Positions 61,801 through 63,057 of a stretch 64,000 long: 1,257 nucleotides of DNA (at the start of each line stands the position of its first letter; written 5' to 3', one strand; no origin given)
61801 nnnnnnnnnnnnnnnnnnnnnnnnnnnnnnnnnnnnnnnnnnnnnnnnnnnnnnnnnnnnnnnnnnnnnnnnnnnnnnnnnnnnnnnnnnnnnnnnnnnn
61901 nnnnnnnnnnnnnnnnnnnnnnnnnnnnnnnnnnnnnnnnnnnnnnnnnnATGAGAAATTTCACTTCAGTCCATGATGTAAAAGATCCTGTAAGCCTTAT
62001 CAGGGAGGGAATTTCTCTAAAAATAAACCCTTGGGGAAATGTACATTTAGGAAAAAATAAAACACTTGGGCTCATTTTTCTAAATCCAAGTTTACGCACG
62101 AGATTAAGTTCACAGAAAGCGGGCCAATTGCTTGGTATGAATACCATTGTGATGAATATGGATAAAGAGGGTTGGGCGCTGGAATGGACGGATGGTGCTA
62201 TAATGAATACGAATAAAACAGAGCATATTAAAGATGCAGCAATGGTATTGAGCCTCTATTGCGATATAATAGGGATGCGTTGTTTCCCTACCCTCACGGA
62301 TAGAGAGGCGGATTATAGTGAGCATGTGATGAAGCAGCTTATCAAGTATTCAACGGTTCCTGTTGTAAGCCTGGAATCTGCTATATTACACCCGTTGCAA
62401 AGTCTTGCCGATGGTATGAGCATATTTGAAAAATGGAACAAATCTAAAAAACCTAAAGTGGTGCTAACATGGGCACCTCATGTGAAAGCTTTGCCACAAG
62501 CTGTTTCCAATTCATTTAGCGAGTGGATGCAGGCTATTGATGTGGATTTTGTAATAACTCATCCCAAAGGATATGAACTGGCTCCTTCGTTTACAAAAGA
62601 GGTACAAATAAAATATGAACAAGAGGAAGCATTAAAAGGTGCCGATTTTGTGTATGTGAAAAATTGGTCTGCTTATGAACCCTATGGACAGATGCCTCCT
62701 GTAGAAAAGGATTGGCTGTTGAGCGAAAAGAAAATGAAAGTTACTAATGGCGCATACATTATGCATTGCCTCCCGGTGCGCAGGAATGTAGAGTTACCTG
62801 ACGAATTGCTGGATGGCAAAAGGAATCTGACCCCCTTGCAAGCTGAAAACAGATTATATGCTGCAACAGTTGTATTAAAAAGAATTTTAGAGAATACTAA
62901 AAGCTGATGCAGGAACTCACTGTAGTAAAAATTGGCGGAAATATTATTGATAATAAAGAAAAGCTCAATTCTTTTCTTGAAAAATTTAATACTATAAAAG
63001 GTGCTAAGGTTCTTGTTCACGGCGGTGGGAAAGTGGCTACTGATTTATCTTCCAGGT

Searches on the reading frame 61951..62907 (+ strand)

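Call 49: search_protein_families(library=pfam, proteins=[window:61951-62907:+], max_evalue=0.0001)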
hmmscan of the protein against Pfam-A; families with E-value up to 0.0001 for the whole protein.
window:61951-62907:+ (318 aa): 2 families
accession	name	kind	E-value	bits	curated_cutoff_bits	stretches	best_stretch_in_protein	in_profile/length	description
PF02729.26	OTCace_N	-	1.9e-23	83.6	29.9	1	3-159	2-147/148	Aspartate/ornithine carbamoyltransferase, carbamoyl-P binding domain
PF00185.30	OTCace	-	3.2e-17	63.5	29.4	1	185-310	15-155/157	Aspartate/ornithine carbamoyltransferase, Asp/Orn binding domain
